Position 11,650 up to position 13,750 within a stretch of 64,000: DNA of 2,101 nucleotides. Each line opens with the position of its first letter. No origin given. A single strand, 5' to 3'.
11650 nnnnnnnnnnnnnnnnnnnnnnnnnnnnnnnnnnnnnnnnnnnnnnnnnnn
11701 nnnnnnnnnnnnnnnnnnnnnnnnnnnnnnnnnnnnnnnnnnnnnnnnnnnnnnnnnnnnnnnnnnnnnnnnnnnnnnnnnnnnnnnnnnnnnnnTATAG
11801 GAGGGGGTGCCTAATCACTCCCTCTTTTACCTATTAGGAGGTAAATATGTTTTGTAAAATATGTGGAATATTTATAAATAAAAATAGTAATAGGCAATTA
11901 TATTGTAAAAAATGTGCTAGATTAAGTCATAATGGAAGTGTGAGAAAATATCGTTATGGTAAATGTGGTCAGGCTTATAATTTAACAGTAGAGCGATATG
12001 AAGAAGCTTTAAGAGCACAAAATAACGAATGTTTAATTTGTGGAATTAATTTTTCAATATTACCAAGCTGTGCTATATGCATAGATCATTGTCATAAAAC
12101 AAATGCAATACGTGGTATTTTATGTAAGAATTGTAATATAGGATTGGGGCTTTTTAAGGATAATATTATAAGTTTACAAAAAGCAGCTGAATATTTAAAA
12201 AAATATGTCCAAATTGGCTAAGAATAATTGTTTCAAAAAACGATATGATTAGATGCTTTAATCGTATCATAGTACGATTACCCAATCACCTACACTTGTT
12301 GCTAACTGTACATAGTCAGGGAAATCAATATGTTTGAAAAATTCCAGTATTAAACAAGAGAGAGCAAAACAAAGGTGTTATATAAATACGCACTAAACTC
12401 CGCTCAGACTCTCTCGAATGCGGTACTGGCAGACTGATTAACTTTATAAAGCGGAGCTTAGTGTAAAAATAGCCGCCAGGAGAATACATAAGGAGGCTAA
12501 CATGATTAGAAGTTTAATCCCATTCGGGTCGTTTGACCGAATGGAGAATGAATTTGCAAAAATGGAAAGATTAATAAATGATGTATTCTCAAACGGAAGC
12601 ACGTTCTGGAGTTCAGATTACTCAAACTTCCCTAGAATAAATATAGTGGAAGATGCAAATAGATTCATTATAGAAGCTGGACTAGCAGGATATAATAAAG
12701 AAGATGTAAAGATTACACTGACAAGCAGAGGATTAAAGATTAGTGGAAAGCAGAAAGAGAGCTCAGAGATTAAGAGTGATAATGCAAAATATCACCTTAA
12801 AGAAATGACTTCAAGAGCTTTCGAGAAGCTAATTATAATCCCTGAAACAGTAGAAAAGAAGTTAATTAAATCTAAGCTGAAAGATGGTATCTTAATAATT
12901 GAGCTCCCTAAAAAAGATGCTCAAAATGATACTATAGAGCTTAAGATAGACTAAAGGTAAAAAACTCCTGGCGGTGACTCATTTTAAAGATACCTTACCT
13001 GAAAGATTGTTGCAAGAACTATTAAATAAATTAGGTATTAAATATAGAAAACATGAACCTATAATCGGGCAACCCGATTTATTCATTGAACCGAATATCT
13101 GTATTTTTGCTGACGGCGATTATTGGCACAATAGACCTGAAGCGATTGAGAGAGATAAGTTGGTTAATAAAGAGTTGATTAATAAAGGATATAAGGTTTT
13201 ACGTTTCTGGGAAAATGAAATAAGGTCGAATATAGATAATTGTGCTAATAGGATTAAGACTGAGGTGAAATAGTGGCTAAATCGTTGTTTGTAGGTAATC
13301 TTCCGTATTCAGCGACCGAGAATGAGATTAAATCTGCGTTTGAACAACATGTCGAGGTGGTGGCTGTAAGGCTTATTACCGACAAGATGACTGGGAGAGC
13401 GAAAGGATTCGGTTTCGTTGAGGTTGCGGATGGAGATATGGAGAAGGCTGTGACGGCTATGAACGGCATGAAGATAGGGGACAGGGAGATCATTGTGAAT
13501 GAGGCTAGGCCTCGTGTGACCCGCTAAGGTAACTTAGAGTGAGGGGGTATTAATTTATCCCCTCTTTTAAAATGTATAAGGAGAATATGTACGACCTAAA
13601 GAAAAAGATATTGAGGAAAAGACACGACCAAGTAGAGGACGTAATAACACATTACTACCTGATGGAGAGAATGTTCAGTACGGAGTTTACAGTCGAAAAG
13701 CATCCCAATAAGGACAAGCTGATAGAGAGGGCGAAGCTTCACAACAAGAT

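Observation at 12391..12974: Hsp20 gene bracketed by a perfect 10-bp inverted repeat and preceded by a structured leader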

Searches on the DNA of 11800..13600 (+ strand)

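Call 7: search_dna_similar(query=window:11800-13600:+, collection=phages, mode=distant, max_rows=30)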
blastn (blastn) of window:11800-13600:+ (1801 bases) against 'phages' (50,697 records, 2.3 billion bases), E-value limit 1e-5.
Records with a match: 1; places in all: 1; records where one place covers at least 80% of the query: 0.
Best place of each record, by identity: 60-80% 1.
By first word of the organism name: Leptolyngbya 1.
By host as written in the record: Leptolyngbya boryana 1.
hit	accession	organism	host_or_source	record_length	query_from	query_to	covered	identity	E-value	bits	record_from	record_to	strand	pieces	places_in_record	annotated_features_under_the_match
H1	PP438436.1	Leptolyngbya phage Lbo-JY46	Leptolyngbya boryana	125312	283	403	7%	72.7%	4e-9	71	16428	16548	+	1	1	hypothetical protein | PncB nicotinic acid phosphoribosyltransferase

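Call 8: search_rna_families(source=window, start=12150, end=13050, threshold=evalue, max_evalue=10)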
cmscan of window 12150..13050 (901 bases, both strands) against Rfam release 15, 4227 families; matches with E-value up to 10: 8.
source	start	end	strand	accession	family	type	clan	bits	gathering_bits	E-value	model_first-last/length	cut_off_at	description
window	12626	12653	-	RF01350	CRISPR-DR41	Gene; CRISPR;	-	19.1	36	0.74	1-29/29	no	CRISPR RNA direct repeat element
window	12362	12405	-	RF01194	sn2903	Gene; snRNA; snoRNA; CD-box;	CL00066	18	50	0.4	1-91/91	no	Small nucleolar RNA sn2903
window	12833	12930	+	RF01237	snR161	Gene; snRNA; snoRNA; HACA-box;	CL00036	18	50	2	1-165/165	no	Small nucleolar RNA snR161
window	12839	12914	-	RF00280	SNORD51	Gene; snRNA; snoRNA; CD-box;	CL00054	16.9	50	8.6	1-79/79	no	Small nucleolar RNA SNORD51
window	12180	12221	-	RF03278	mir-980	Gene; miRNA;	-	16.4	47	1.9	21-60/80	no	mir-980 microRNA precursor family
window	12757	12800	-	RF00039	DicF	Gene; antisense;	-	14.3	48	3.9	1-52/52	no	DicF RNA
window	12539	12613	-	RF02181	ST7-AS2_1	Gene; lncRNA;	-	13.2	80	7.4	1-72/72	no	ST7 antisense RNA 2 conserved region 1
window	12718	12780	-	RF02706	TeloSII_ncR30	Gene; sRNA;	-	11.8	86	4.7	1-226/226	no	TeloSII non coding RNA 30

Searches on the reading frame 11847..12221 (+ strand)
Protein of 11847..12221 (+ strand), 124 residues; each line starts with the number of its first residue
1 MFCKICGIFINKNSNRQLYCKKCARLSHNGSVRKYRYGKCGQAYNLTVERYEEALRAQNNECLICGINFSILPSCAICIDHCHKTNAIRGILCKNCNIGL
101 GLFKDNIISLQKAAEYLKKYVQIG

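Call 10: search_protein_families(library=pfam, proteins=[window:11847-12221:+], max_evalue=0.01)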
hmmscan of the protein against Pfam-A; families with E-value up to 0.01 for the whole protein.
window:11847-12221:+ (124 aa): 2 families
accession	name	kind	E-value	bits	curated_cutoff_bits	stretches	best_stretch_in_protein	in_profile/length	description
PF02945.21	Endonuclease_7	-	1.7e-19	70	23.6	1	41-119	5-82/82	Recombination endonuclease VII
PF16744.11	zf-RING_15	-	0.0044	17.6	30.8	1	2-48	7-50/73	KIAA1045 RING finger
